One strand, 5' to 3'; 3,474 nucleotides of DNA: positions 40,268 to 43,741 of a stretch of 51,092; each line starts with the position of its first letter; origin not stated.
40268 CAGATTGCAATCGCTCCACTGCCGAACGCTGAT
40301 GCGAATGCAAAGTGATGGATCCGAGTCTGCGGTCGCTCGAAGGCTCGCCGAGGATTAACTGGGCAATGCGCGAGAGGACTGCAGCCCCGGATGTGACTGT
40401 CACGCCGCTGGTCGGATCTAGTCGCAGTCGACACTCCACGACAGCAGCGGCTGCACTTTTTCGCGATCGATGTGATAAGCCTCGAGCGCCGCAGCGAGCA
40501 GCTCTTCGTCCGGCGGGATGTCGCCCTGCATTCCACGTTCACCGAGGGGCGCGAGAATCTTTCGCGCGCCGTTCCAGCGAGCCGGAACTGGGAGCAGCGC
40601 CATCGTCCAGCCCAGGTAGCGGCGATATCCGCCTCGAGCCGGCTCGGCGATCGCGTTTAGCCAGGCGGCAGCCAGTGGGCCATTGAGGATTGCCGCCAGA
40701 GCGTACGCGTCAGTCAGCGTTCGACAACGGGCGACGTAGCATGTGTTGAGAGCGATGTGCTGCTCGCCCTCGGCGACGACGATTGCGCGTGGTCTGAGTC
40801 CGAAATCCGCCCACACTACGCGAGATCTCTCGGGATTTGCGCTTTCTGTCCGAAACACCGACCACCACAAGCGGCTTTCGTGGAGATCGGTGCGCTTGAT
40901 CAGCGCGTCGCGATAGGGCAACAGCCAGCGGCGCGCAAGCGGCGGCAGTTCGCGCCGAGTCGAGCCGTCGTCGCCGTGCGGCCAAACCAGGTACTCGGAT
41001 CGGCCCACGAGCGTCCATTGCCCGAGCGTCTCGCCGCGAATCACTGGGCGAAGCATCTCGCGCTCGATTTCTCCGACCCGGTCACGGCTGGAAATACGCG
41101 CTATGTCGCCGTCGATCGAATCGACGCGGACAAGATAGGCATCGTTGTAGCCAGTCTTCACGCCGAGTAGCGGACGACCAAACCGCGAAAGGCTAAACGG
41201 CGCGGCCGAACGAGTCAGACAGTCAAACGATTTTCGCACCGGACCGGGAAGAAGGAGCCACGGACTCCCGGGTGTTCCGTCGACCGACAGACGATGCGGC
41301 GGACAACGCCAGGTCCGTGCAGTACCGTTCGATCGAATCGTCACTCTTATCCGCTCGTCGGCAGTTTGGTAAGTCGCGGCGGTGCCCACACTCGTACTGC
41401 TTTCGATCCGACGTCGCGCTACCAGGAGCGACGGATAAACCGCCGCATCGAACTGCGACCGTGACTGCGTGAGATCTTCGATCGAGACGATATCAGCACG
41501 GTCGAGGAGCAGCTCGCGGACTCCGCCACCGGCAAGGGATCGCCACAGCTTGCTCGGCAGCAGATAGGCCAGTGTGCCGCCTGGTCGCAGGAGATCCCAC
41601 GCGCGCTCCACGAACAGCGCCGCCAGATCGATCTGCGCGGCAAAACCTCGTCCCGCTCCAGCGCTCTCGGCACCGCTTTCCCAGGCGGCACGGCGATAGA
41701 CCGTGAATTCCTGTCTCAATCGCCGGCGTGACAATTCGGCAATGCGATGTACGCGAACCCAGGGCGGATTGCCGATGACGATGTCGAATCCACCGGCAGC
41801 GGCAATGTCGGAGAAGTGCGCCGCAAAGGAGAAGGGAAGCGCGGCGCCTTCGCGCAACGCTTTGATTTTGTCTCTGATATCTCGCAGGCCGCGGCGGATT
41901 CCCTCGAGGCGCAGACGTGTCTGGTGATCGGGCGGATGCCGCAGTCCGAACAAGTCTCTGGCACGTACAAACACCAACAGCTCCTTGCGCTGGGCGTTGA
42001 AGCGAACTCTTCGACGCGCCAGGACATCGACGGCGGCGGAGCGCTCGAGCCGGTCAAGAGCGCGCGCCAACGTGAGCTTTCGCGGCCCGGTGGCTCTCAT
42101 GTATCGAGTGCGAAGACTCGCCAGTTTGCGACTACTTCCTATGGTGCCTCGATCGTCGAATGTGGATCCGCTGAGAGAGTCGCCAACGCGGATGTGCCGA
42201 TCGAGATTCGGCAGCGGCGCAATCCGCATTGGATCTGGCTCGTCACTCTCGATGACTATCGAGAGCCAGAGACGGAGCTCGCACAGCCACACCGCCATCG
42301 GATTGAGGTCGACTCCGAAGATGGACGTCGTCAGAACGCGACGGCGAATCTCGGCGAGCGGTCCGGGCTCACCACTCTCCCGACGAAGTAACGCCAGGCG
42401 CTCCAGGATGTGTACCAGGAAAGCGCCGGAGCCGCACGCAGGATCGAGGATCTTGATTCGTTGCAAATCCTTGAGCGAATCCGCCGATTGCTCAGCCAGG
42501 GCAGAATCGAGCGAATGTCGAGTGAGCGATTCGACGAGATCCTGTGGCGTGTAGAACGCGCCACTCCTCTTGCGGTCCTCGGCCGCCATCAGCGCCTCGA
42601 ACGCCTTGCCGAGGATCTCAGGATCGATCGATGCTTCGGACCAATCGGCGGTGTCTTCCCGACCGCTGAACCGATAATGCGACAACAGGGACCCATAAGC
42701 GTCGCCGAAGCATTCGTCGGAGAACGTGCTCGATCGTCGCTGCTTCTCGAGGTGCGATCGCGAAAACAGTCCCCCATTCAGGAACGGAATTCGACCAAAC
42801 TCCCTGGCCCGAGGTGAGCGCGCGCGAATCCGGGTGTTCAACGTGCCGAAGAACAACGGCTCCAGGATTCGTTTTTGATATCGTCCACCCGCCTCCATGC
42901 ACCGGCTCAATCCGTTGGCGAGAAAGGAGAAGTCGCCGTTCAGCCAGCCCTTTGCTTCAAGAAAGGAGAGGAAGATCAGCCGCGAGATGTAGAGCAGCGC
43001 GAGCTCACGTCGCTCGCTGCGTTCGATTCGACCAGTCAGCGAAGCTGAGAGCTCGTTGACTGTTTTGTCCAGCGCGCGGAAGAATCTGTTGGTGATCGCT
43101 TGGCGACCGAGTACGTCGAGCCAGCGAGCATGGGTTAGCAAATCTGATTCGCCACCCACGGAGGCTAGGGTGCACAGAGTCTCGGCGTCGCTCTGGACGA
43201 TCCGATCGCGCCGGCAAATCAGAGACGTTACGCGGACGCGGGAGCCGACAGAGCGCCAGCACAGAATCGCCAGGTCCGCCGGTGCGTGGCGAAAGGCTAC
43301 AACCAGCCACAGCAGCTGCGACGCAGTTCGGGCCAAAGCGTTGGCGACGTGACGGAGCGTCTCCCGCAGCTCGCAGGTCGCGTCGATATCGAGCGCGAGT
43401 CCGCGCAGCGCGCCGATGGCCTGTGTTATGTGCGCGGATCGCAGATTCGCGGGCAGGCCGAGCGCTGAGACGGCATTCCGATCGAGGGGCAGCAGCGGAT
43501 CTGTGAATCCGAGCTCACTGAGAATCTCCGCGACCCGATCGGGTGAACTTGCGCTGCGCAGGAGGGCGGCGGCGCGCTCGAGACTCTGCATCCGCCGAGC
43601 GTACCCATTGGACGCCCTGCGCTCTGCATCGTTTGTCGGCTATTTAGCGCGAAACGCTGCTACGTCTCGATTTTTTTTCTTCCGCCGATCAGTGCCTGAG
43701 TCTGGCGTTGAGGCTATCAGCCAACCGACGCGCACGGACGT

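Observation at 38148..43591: Overlapping operon of a PglX/Eco57I-like N6-adenine methyltransferase and an SNF2 helicase, with no nuclease and no known partner genes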

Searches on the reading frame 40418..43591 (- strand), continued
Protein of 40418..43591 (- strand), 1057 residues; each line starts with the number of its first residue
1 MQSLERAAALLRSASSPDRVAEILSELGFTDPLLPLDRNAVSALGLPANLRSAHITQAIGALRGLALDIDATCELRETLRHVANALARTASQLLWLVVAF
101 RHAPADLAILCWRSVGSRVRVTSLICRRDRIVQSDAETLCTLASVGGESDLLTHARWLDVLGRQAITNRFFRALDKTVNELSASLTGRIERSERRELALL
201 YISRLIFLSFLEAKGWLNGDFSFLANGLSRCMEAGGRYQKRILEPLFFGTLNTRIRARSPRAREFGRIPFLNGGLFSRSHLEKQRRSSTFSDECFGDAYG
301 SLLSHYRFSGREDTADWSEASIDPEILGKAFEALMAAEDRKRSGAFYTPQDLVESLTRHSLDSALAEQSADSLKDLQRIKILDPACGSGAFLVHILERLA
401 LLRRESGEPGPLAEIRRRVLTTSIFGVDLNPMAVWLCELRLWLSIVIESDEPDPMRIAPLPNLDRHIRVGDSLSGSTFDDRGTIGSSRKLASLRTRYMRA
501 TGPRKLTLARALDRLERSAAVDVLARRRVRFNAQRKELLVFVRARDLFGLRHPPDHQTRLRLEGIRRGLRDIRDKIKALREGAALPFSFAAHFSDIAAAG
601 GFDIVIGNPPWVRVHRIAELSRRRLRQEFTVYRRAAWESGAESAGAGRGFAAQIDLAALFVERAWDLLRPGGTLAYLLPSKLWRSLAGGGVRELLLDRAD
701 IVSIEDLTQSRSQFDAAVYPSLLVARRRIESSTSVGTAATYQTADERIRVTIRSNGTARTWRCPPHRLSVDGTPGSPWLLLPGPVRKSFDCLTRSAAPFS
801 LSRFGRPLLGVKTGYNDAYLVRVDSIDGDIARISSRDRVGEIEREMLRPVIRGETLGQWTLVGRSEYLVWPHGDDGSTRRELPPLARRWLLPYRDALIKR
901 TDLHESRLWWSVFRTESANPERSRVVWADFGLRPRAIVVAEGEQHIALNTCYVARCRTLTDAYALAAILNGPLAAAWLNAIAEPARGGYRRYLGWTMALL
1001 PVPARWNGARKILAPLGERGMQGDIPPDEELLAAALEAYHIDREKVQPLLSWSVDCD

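Call 63: find_encoding_contigs(protein=P0454, flank=10000, max_places=2)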
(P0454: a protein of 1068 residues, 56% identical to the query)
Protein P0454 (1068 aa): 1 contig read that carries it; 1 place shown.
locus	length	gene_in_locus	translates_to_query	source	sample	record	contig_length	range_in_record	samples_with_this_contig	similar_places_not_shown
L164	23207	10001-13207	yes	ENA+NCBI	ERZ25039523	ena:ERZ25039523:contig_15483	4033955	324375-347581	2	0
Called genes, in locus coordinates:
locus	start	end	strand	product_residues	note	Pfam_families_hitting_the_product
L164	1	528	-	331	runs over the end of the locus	PF03060:NMO, PF01070:FMN_dh (weak)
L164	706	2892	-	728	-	PF02368:Big_2, PF12891:Glyco_hydro_44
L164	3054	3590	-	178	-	PF01625:PMSR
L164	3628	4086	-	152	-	PF00582:Usp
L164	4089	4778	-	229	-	PF01566:Nramp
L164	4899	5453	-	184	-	-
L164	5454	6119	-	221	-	PF01325:Fe_dep_repress, PF02742:Fe_dep_repr_C, PF04023:FeoA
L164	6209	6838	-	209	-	PF00293:NUDIX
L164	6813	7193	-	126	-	PF00581:Rhodanese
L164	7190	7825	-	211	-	PF02016:Peptidase_S66, PF17676:Peptidase_S66C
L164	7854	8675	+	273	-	-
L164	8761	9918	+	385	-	PF13506:Glyco_transf_21, PF00535:Glycos_transf_2, PF10111:Glyco_tranf_2_2 (weak), PF13641:Glyco_tranf_2_3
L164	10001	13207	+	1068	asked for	PF02384:N6_Mtase (weak), PF20473:MmeI_Mtase, PF07669:Eco57I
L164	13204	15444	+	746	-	PF04851:ResIII (faint), PF00176:SNF2-rel_dom (weak), PF00271:Helicase_C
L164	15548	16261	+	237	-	-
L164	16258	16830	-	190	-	PF12804:NTP_transf_3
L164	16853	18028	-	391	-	PF02625:XdhC_CoxI, PF13478:XdhC_C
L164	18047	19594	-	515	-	PF02738:MoCoBD_1, PF20256:MoCoBD_2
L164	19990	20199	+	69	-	-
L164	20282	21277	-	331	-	PF00941:FAD_binding_5, PF03450:CO_deh_flav_C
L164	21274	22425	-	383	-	PF00578:AhpC-TSA, PF08534:Redoxin, PF00111:Fer2, PF01799:Fer2_2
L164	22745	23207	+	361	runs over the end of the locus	-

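Call 64: list_cluster_members(proteins=[P0454, P0441, P0456])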
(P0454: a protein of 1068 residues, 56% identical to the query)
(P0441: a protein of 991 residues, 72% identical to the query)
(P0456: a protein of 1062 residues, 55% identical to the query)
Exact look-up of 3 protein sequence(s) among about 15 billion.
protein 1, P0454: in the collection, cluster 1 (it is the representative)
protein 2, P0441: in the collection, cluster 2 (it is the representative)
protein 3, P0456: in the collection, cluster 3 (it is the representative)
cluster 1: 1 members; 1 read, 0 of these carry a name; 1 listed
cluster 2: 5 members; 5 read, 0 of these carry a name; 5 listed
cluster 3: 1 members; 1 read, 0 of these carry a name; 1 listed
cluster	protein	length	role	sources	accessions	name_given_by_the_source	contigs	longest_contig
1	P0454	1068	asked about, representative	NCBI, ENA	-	-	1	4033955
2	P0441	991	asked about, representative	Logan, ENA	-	-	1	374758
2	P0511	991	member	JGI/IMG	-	-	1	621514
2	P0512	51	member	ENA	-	-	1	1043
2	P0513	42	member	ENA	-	-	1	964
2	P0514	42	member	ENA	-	-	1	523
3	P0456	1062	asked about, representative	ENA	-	-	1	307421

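Call 80: search_dna_similar(query=window:40421-43591:-, collection=plasmids, mode=protein, max_rows=12, max_evalue=1e-20)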
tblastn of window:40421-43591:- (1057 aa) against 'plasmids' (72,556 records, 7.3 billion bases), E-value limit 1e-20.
Records with a match: 40; places in all: 40; records where one place covers at least 80% of the query: 0.
Best place of each record, by identity: <60% 40.
By first word of the organism name: Pseudosulfitobacter 12; Sinorhizobium 5; Nostoc 4; Halorussus 2; Calothrix 2; Prevotella 2; Synechocystis 2; Allomeiothermus 1; Planktothrix 1; Deinococcus 1; and 8 more.
By predicted mobility (MOB-suite, as given by PLSDB): non-mobilizable 30; conjugative 7; mobilizable 3.
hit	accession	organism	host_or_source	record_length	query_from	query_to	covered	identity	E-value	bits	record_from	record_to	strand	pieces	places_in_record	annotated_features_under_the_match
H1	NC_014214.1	Allomeiothermus silvanus DSM 9946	hot spring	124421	160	630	45%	31.0%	7e-33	146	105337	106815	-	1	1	DNA methyltransferase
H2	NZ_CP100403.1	Halorussus aquaticus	cell culture,saline soil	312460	166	617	43%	28.7%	8e-35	152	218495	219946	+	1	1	DNA methyltransferase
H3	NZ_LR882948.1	Planktothrix agardhii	-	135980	17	481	44%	26.7%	6e-40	169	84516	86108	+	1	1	DNA methyltransferase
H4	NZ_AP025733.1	Nostoc cf. commune SO-36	-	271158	17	473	43%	26.6%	2e-35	154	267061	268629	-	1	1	TaqI-like C-terminal specificity domain-containing protein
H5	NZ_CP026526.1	Sinorhizobium meliloti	Medicago sativa L. subsp. ambigua,Cell ...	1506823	587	1022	41%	25.9%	6e-25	120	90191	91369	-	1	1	none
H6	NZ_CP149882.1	Sinorhizobium medicae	Medicago sativa,Cell Culture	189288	587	1022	41%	25.9%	8e-25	120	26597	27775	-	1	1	DNA methyltransferase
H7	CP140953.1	Sinorhizobium meliloti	Medicago lupulina,whole organism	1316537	587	1022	41%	25.9%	8e-25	120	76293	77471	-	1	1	TaqI-like C-terminal specificity domain-containing protein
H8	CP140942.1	Sinorhizobium meliloti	Medicago lupulina,whole organism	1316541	587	1022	41%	25.9%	8e-25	120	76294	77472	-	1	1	TaqI-like C-terminal specificity domain-containing protein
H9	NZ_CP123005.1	Sinorhizobium meliloti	Medicago sativa,cell culture,nodules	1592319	587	1022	41%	25.9%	8e-25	120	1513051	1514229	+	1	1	none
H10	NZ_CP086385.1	Deinococcus radiophilus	Harpadon nehereus,cell culture,2 Mrad ...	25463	117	473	34%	30.8%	8e-36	156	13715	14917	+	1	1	N-6 DNA methylase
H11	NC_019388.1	Thermus oshimai JL-2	-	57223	123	473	33%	29.7%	3e-26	125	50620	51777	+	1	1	DNA methyltransferase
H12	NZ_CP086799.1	Pseudosulfitobacter pseudonitzschiae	Thalassiosira tenera,The surface ...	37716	587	991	38%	25.4%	1e-21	109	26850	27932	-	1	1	N-6 DNA methylase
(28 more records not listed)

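Call 81: search_dna_similar(query=window:40421-43591:-, collection=phages, mode=protein, max_rows=8, max_evalue=1e-20)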
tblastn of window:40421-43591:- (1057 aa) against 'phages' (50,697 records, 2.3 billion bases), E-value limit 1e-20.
No match.

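Call 82: get_annotated_region(hit=H1, flank=8000)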
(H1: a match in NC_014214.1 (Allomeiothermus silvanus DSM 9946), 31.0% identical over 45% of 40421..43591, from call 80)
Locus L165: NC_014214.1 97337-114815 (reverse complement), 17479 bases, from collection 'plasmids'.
description: Allomeiothermus silvanus DSM 9946 plasmid pMESIL02, complete sequence
organism: Allomeiothermus silvanus DSM 9946 (NCBI taxid 526227)
taxonomy: Bacteria; Deinococcota; Deinococci; Thermales; Thermaceae; Allomeiothermus; Allomeiothermus silvanus; Allomeiothermus silvanus DSM 9946
host: -; source: hot spring; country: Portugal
typing (MOB-suite, as given by PLSDB): non-mobilizable; replicon rep_cluster_1813; mating-pair formation MPF_T
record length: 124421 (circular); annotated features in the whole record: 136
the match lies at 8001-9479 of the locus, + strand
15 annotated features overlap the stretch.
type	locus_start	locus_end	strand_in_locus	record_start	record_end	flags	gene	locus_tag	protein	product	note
CDS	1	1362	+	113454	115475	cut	-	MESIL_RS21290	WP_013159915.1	S-layer homology domain-containing protein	-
CDS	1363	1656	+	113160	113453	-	-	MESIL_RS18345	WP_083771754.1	RDD family protein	-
CDS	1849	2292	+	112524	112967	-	-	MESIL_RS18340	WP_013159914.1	hypothetical protein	-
CDS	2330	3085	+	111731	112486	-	-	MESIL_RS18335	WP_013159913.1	hypothetical protein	-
CDS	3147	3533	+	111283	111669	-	-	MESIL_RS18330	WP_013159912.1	hypothetical protein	-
CDS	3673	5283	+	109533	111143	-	-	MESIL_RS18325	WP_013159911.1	zinc ribbon domain-containing protein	-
CDS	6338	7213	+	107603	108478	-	-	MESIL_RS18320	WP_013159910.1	DNA adenine methylase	-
CDS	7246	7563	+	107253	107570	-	-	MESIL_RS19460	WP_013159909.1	hypothetical protein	-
CDS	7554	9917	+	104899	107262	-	-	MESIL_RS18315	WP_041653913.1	DNA methyltransferase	-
CDS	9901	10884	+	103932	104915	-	-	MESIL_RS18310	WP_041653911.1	hypothetical protein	-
CDS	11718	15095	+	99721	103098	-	-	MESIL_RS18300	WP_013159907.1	helicase-related protein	-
CDS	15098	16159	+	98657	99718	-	-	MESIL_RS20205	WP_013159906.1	hypothetical protein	-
CDS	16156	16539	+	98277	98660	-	-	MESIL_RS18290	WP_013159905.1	hypothetical protein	-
CDS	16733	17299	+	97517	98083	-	-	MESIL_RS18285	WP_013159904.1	hypothetical protein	-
CDS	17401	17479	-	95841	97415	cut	-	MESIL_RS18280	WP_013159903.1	DEAD/DEAH box helicase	-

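Call 83: get_annotated_region(hit=H3, flank=8000)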
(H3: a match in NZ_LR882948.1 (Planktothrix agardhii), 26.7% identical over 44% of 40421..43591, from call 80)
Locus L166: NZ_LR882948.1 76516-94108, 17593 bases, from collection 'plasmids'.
description: Planktothrix agardhii strain No.365 plasmid p4
organism: Planktothrix agardhii (NCBI taxid 1160)
taxonomy: Bacteria; Cyanobacteriota; Cyanophyceae; Oscillatoriales; Microcoleaceae; Planktothrix; Planktothrix agardhii
host: -; source: -; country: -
typing (MOB-suite, as given by PLSDB): non-mobilizable
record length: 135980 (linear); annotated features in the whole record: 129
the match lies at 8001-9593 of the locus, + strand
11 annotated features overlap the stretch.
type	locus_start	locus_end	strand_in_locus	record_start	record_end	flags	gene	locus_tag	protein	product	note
CDS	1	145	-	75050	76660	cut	-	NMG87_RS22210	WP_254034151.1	class I SAM-dependent DNA methyltransferase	-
CDS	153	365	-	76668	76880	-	-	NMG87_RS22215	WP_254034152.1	hypothetical protein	-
CDS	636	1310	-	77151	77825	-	-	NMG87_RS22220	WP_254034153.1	site-specific integrase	GO:0015074 - DNA integration [Evidence IEA]; GO:0006310 - DNA recombination [Evidence IEA]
CDS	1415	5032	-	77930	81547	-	-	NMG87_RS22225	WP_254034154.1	hypothetical protein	-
CDS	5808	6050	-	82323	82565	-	-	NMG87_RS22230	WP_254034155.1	hypothetical protein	-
CDS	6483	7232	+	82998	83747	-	-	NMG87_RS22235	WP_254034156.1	hypothetical protein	-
CDS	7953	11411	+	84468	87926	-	-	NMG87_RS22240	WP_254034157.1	DNA methyltransferase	GO:0006306 - DNA methylation [Evidence IEA]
CDS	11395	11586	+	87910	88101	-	-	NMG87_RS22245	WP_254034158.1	hypothetical protein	-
CDS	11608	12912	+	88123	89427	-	-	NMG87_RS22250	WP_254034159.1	hypothetical protein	-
CDS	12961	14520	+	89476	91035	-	-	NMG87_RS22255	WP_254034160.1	sigma-70 family RNA polymerase sigma factor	GO:0006352 - DNA-templated transcription initiation [Evidence IEA]; GO:0006355 - regulation of DNA-templated ...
CDS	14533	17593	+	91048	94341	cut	-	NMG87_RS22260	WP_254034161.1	SNF2-related protein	-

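Call 84: search_protein_families(library=pfam, proteins=[L026:7159-7845:+, L026:8196-9431:+, L026:9470-10543:-, L026:10604-11287:-, L058:194-2065:-, L058:2194-3147:-, L058:3147-4199:-, L058:4206-5489:-, L058:11048-12274:+, L046:806-2740:-], max_evalue=0.0001)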
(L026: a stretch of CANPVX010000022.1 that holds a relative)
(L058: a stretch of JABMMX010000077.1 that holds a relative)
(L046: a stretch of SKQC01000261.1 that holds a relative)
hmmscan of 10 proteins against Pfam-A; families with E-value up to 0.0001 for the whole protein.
L026:7159-7845:+ (228 aa): 4 families
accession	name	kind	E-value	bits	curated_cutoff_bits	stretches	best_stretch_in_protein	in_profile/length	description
PF13419.12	HAD_2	-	1.5e-44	152.7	23.8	1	13-189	1-177/178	Haloacid dehalogenase-like hydrolase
PF00702.32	Hydrolase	-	2.6e-29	103.4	26.4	1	11-184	2-191/191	haloacid dehalogenase-like hydrolase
PF12710.13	HAD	-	3.1e-12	47.8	27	1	13-180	1-188/189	haloacid dehalogenase-like hydrolase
PF13242.12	Hydrolase_like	-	7.9e-11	42.2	22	1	147-212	4-72/75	HAD-hyrolase-like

L026:8196-9431:+ (411 aa): 1 family
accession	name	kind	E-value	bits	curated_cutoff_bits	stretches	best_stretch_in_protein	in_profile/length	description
PF00155.27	Aminotran_1_2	-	1.3e-45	156.7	19.7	1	88-402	33-361/361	Aminotransferase class I and II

L026:9470-10543:- (357 aa): 4 families
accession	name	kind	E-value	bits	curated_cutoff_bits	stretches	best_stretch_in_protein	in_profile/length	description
PF17820.7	PDZ_6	-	2.9e-22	78.6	27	2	297-338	4-45/54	PDZ domain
PF13180.12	PDZ_2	-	6.5e-17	62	27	1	283-354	12-78/80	PDZ domain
PF00595.29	PDZ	-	6.8e-17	62.1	23.2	2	290-332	21-66/81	PDZ domain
PF14685.13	PDZ_Tricorn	-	4.9e-08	33.3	25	0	306-349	35-82/88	Tricorn protease PDZ domain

L026:10604-11287:- (227 aa): 0 families

L058:194-2065:- (623 aa): 0 families

L058:2194-3147:- (317 aa): 1 family
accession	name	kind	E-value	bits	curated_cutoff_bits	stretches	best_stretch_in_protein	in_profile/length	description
PF01370.27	Epimerase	-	6.2e-10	39.3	20.9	1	4-232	2-238/240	NAD dependent epimerase/dehydratase family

L058:3147-4199:- (350 aa): 2 families
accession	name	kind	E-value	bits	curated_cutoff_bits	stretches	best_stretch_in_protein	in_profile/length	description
PF07859.19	Abhydrolase_3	-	2e-65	220.9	25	1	115-319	1-209/210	alpha/beta hydrolase fold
PF20434.5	BD-FAE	-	1.2e-19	71.1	26.8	1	102-207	3-111/215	BD-FAE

L058:4206-5489:- (427 aa): 2 families
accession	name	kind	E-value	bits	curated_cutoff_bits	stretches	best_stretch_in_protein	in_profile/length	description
PF13948.11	DUF4215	-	1e-11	45.4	27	2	262-290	19-46/47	Domain of unknown function (DUF4215)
PF00932.25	LTD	-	3.8e-10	40.6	34.3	0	299-394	8-108/109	Lamin Tail Domain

L058:11048-12274:+ (409 aa): 2 families
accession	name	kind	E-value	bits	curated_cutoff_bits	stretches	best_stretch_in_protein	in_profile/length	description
PF01964.24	ThiC_Rad_SAM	-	3.6e-91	306.4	25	1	143-409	2-238/420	Radical SAM ThiC family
PF13667.11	ThiC-associated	-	2.7e-25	88.4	27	1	22-99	2-81/81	ThiC-associated domain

L046:806-2740:- (644 aa): 2 families
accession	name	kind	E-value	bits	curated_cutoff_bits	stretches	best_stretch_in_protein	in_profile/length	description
PF00723.27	Glyco_hydro_15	-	1.6e-66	225.4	22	1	241-607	1-426/427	Glycosyl hydrolases family 15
PF19291.4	TREH_N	-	1.3e-19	70.8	23.1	1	10-161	12-149/211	Trehalase-like, N-terminal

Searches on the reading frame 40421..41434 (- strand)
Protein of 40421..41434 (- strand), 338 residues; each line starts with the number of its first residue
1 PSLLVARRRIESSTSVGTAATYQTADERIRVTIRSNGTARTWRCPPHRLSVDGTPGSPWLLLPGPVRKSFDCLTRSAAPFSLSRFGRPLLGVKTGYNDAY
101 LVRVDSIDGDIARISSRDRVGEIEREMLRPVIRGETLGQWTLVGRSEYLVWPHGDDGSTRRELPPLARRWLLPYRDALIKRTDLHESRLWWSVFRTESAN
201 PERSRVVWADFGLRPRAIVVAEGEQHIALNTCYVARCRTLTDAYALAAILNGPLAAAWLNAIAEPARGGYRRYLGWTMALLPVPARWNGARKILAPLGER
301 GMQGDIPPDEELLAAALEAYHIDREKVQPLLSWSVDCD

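Call 16: search_protein_families(library=pfam, proteins=[window:40421-41434:-], max_evalue=5)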
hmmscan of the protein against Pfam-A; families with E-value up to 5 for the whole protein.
window:40421-41434:- (338 aa): 1 family
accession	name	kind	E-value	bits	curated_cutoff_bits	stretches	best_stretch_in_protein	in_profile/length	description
PF12950.13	TaqI_C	-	0.022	15.5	26.5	1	203-283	39-118/118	TaqI-like C-terminal specificity domain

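Call 17: search_protein_families(library=padloc, proteins=[window:40421-41434:-], max_evalue=1)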
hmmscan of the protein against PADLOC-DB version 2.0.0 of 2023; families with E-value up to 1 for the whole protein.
window:40421-41434:- (338 aa): 3 families
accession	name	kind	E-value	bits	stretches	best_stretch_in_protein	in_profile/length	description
PDLC03335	MTase_II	-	6.5e-05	19.8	1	91-273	371-561/607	Type II methyltransferase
PDLC02529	PglX|PglXI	-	0.014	11.1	1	120-188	580-648/1189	PglX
PDLC03629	REase_MTase_IIG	-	0.027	10.2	1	35-159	700-831/1182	Type IIG restriction enzyme-methyltransferase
